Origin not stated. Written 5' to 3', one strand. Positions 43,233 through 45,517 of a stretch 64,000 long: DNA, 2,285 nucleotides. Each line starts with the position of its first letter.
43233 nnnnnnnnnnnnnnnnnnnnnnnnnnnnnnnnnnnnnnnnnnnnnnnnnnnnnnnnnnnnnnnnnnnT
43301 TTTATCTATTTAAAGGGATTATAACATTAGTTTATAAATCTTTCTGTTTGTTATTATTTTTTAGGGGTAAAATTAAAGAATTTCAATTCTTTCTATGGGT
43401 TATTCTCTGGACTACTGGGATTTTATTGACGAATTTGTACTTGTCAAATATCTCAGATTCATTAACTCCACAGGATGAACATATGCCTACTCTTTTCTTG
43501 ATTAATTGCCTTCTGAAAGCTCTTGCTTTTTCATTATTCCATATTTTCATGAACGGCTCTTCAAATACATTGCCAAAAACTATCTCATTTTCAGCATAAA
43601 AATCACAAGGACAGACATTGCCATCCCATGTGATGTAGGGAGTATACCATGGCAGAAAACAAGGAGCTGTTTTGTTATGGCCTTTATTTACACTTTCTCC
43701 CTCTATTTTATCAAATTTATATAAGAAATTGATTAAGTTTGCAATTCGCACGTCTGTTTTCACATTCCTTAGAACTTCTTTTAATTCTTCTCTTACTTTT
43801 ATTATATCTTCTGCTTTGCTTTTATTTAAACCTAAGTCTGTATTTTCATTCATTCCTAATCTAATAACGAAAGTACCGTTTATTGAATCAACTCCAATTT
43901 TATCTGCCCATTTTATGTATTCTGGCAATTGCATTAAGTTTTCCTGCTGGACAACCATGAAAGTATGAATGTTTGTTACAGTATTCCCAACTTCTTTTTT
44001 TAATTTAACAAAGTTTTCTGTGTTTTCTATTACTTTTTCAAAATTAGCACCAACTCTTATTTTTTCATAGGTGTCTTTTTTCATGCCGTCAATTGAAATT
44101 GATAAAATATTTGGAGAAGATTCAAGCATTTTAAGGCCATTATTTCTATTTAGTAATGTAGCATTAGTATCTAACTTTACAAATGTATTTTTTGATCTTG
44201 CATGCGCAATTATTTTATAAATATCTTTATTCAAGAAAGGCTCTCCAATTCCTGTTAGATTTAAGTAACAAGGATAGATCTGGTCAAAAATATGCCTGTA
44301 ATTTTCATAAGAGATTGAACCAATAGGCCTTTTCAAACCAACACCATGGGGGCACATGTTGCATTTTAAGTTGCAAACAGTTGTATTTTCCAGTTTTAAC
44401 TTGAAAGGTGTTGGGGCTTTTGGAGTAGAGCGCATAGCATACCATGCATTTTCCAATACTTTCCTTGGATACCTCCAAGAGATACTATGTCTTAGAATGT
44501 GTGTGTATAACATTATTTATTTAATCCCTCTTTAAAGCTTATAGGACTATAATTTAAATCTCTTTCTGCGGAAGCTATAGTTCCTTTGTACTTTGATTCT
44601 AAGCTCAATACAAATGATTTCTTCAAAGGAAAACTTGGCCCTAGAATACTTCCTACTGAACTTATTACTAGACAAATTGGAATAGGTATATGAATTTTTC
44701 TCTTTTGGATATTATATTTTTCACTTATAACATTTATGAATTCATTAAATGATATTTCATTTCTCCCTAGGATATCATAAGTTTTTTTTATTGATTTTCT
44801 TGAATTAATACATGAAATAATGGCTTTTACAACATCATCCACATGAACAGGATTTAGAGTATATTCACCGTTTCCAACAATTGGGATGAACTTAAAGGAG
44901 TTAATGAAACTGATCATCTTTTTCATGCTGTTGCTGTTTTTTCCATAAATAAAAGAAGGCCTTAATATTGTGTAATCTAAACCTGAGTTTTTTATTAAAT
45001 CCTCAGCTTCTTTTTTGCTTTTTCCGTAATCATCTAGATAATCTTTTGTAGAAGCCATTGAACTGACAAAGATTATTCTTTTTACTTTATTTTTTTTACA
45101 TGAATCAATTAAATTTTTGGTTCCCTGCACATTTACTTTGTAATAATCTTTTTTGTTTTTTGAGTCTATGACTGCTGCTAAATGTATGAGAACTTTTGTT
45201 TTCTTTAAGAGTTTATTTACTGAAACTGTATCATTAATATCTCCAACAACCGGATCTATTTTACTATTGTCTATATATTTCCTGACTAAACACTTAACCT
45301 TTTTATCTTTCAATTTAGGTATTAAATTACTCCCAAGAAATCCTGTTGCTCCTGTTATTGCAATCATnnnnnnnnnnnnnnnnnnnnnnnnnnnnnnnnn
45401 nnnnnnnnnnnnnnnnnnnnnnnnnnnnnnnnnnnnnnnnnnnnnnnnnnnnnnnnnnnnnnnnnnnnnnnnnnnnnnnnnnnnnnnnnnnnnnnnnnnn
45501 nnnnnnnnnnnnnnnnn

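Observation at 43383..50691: Seven-gene co-directional operon: initiating PNPT, flippase, two GT2s, B12-radical SAM, SDR, SPASM-radical SAM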

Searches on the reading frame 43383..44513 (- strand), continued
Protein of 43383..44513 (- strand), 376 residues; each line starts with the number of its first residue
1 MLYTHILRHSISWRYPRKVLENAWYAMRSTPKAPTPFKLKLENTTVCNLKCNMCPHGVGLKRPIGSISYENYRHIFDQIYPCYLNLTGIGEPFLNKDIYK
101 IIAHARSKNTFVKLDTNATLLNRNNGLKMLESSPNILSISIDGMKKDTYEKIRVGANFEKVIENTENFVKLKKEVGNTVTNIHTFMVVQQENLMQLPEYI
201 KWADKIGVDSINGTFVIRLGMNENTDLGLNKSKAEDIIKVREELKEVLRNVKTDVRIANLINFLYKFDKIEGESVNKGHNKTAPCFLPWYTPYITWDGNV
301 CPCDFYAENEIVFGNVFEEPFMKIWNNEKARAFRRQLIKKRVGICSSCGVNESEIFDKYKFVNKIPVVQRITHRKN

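Call 57: find_encoding_contigs(protein=P0101, flank=8000, max_places=1)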
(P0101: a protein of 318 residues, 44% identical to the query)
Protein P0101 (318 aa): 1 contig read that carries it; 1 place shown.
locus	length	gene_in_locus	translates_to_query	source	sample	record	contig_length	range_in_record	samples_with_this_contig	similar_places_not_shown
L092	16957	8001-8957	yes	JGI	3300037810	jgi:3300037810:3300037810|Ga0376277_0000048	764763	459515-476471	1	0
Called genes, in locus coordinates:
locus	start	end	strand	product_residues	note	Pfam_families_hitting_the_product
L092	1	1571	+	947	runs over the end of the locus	PF02516:STT3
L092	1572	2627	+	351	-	PF00953:Glycos_transf_4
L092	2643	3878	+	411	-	PF01943:Polysacc_synt, PF13440:Polysacc_synt_3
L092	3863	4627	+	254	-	PF00535:Glycos_transf_2, PF13641:Glyco_tranf_2_3 (weak)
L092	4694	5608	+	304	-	PF00535:Glycos_transf_2, PF13632:Glyco_trans_2_3 (weak)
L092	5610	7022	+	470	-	PF02310:B12-binding, PF04055:Radical_SAM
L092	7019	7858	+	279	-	PF01073:3Beta_HSD (weak), PF01370:Epimerase, PF04321:RmlD_sub_bind (faint), PF05368:NmrA, PF07993:NAD_binding_4 (faint), PF13460:NAD_binding_10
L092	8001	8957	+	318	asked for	PF04055:Radical_SAM, PF13186:SPASM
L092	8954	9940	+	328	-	PF00535:Glycos_transf_2, PF10111:Glyco_tranf_2_2, PF13506:Glyco_transf_21 (faint), PF13641:Glyco_tranf_2_3, PF13704:Glyco_tranf_2_4 (faint)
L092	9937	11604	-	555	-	PF13231:PMT_2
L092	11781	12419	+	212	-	PF01209:Ubie_methyltran, PF05219:DREV, PF06325:PrmA (weak), PF13489:Methyltransf_23, PF13847:Methyltransf_31, PF13649:Methyltransf_25, PF08241:Methyltransf_11, PF08242:Methyltransf_12, +1 more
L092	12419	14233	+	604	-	PF13231:PMT_2, PF02516:STT3 (weak)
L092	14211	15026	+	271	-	PF01522:Polysacc_deac_1, PF10096:DUF2334, PF03065:Glyco_hydro_57 (weak), PF11959:DUF3473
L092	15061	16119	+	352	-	PF04055:Radical_SAM, PF13186:SPASM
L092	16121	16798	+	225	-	PF00535:Glycos_transf_2, PF10111:Glyco_tranf_2_2 (weak), PF13641:Glyco_tranf_2_3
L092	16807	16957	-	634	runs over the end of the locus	PF01075:Glyco_transf_9, PF00535:Glycos_transf_2, PF13506:Glyco_transf_21 (weak), PF13641:Glyco_tranf_2_3, PF13632:Glyco_trans_2_3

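Call 66: find_related_loci(query=A1, collection=metagenome_contigs, flank=10000)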
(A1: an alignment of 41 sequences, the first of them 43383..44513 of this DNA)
Query A1 (376 aa) in metagenome_contigs; peptide patterns used: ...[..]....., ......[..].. (x = any residue, [..] = any of these).
599 stretches matched a pattern (row limit reached: there are more); 550 encode a relative of the query (tblastn E <= 1e-3); the best 80 are kept; 80 distinct loci.
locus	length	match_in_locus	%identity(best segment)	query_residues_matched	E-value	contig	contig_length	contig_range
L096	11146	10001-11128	82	1-376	0e+0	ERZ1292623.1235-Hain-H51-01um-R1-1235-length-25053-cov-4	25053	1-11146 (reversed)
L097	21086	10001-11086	44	2-375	7e-108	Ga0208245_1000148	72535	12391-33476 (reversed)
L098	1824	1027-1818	61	1-264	1e-114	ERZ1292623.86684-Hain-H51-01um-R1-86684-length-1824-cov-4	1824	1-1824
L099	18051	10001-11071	48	2-367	1e-106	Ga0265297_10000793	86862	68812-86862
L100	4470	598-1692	46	3-375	5e-107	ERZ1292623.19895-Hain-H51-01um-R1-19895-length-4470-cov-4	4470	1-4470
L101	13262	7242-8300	46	14-375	2e-105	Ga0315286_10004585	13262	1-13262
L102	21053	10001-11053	47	16-375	8e-105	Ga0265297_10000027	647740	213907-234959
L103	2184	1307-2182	44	1-297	7e-80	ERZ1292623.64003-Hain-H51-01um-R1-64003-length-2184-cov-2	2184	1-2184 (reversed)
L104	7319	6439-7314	44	18-322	2e-70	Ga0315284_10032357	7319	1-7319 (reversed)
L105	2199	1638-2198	49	1-187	5e-50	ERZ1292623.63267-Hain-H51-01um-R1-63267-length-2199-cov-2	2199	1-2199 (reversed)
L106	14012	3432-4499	28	11-375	8e-49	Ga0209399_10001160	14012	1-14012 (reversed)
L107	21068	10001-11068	27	11-375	1e-45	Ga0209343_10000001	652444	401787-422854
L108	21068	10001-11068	27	11-375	1e-45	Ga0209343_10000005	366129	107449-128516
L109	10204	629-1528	31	34-348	2e-40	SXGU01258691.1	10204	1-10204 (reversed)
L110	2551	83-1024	29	33-340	1e-40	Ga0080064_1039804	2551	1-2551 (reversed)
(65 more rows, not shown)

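Call 86: search_protein_representatives(alignment_id=A1)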
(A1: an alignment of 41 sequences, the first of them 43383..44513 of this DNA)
Query: 41 sequences, 370 profile positions. Proteins with E-value up to 0.001 (for the whole library): 77348; up to 1e-10: 37935; up to 1e-30: 4780. The best 150 are listed.
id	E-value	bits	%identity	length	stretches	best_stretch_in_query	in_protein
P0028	2.7e-165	566.1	-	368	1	1-369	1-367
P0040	7.0e-165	564.8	-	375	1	2-369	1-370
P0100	4.6e-151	519.3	-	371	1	3-369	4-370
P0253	5.6e-121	420.3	-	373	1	5-369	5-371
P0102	6.8e-120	416.8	-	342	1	3-353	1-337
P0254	8.0e-116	403.4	-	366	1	2-369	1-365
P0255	5.3e-113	394.1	-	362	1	13-365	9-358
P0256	1.5e-106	372.8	-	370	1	3-368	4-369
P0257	1.4e-102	359.7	-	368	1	10-369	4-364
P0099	8.2e-95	334.2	-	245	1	130-369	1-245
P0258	2.4e-91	322.8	-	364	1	12-363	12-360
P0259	8.2e-90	317.8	-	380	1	19-345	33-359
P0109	4.3e-85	302.2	-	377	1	19-358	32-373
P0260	1.6e-84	300.3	-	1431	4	34-334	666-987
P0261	2.8e-82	293.0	-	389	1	13-366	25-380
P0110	1.4e-66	241.3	-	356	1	14-344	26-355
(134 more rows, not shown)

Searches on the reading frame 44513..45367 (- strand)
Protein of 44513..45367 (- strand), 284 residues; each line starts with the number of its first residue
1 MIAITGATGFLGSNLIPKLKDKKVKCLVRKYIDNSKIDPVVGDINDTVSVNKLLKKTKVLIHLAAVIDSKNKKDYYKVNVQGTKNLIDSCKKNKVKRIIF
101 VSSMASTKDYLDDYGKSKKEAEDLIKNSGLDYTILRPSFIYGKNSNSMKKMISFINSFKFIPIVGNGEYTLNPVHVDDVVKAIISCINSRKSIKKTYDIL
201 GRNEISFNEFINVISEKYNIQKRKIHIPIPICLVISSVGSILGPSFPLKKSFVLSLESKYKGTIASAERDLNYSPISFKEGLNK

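Call 4: search_protein_families(library=pfam, proteins=[window:44513-45367:-], max_evalue=0.01)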
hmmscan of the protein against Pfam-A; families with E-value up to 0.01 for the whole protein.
window:44513-45367:- (284 aa): 9 families
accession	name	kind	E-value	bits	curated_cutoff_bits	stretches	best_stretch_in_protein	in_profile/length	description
PF01370.27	Epimerase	-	1.1e-26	94.1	20.9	1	2-197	1-237/240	NAD dependent epimerase/dehydratase family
PF01073.25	3Beta_HSD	-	1.2e-25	90.5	22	2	3-105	1-118/280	3-beta hydroxysteroid dehydrogenase/isomerase family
PF13460.12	NAD_binding_10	-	4.5e-22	79.2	27.2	1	6-144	1-150/184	NAD(P)H-binding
PF07993.18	NAD_binding_4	-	1.3e-20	74.1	20.1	3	35-107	61-141/258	Male sterility protein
PF04321.23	RmlD_sub_bind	-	7.5e-19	68.3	27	1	2-225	3-238/287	RmlD substrate binding domain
PF05368.20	NmrA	-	8.5e-13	49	27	1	2-233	5-249/298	NmrA-like family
PF16363.11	GDP_Man_Dehyd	-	5.9e-12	46.1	27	1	4-103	2-129/332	GDP-mannose 4,6 dehydratase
PF02719.21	Polysacc_synt_2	-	2.6e-11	43.7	20.2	1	36-132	55-156/293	Polysaccharide biosynthesis protein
PF08659.16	KR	-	0.0054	17.1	22.6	0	70-107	103-140/180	KR domain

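Call 5: search_protein_families(library=ncbifam, proteins=[window:44513-45367:-], max_evalue=0.001)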
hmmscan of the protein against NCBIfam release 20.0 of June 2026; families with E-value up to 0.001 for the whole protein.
window:44513-45367:- (284 aa): 27 families (the best 25 are shown)
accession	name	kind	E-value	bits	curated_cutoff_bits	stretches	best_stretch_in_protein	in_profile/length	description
TIGR03466.1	HpnA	hypoth_equivalog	4.6e-24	84.9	367.65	1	4-242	5-270/327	hopanoid-associated sugar epimerase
NF042423.1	oxyalk_red_Shew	equivalog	1.6e-20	73.4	580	1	3-283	12-329/331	2-alkyl-3-oxoalkanoate reductase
TIGR01746.1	Thioester-redct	subfamily_domain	4.8e-19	68.8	213.35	2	35-221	61-285/371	thioester reductase domain-containing protein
NF042422.1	oxyalk_red_OleD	equivalog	2.8e-18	66.4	580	2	2-106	3-113/329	2-alkyl-3-oxoalkanoate reductase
NF052578.1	StrlDmthSdmBMthl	equivalog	3.6e-17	63.1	600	1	4-120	5-146/328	sterol demethylase protein SdmB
NF004520.0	PRK05865.1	equivalog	3.8e-17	61.4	1509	1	2-192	3-176/854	sugar epimerase family protein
TIGR01214.1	rmlD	equivalog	4.8e-17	62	224.05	1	2-222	2-230/285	dTDP-4-dehydrorhamnose reductase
NF005539.0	PRK07201.1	equivalog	1.2e-16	60.7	549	1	4-222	5-270/657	SDR family oxidoreductase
TIGR04180.1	EDH_00030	hypoth_equivalog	4.5e-16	58.8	475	1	3-103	2-121/297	NAD-dependent 4,6-dehydratase LegB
TIGR01777.1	yfcH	hypoth_equivalog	1.1e-15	58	207.35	1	2-239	1-259/292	TIGR01777 family oxidoreductase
NF047837.1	UDPAcbARedWbcJ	equivalog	7.6e-15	54.7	500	1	2-215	3-212/372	UDP-2-acetamido-2,6-beta-L-arabino-hexul-4-ose reductase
NF050030.1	thlkprotThyD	equivalog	2.1e-13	50.2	400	1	2-230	3-259/305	thylakoid membrane protein ThyD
NF043036.1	ErythonDh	equivalog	2.9e-13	49.7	325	1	2-105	3-127/321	D-erythronate dehydrogenase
TIGR01179.1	galE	equivalog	1e-12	47.5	262.3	1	2-105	2-123/332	UDP-glucose 4-epimerase GalE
TIGR02197.1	heptose_epim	equivalog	1.7e-12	47.1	274.6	1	2-144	1-141/316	ADP-glyceromanno-heptose 6-epimerase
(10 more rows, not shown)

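Call 49: search_solved_structures(query=window:44513-45367:-, max_evalue=1e-8)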
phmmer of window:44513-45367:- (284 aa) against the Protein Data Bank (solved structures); distinct sequences matched with E-value up to 1e-8: 20.
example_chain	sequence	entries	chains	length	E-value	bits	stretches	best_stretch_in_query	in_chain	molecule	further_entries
6x89_A9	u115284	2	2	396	1.8e-15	60.4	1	5-258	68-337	NADH dehydrogenase [ubiquinone] 1 alpha subcomplex subunit 9, mitochondrial isoform X1 | NDUA9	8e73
7ar7_P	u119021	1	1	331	2.6e-15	59.8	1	4-242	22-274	NADH dehydrogenase [ubiquinone] 1 alpha subcomplex subunit 9, mitochondrial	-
7a23_T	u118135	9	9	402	5.1e-15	58.9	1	4-242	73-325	39kDa | NADH dehydrogenase [ubiquinone] 1 alpha subcomplex subunit 9, mitochondrial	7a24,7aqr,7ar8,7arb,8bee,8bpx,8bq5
7b0n_P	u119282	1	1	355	2.4e-14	56.7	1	4-232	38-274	Epimerase domain-containing protein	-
6gcs_E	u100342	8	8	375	2.7e-14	56.5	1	4-232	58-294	NUEM SUBUNIT | Subunit NUEM of NADH:Ubiquinone Oxidoreductase (Complex I) | NADH-ubiquinone oxidoreductase 40 kDa subunit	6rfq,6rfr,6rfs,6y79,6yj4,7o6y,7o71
3wj7_A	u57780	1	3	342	1.2e-11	47.8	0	3-106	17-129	Putative oxidoreductase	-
8esw_A9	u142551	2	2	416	1.7e-11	47.4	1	4-212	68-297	NADH dehydrogenase (Ubiquinone) 39 kDa subunit, isoform A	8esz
8rdg_A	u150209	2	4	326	1.7e-11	47.3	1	2-223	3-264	SDR family NAD(P)-dependent oxidoreductase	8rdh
8b9z_P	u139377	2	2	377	2.4e-11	46.9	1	4-212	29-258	NADH dehydrogenase (Ubiquinone) 39 kDa subunit, isoform A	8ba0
8rdi_A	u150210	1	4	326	5.2e-11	45.8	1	2-223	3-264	SDR family NAD(P)-dependent oxidoreductase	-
6jkg_A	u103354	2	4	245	9.9e-11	44.8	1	4-106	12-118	Sterol-4-alpha-carboxylate 3-dehydrogenase, decarboxylating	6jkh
7zm7_E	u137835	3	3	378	1.8e-10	44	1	33-235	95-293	NADH dehydrogenase (Ubiquinone)-like protein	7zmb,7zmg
8iuf_E4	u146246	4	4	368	2e-10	43.9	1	42-232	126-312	NDUEG4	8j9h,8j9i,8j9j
7arc_P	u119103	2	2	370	3.3e-10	43.1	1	4-211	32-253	39 kDa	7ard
6g2j_P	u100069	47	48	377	5.9e-10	42.3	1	31-245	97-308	NADH dehydrogenase [ubiquinone] 1 alpha subcomplex subunit 9, mitochondrial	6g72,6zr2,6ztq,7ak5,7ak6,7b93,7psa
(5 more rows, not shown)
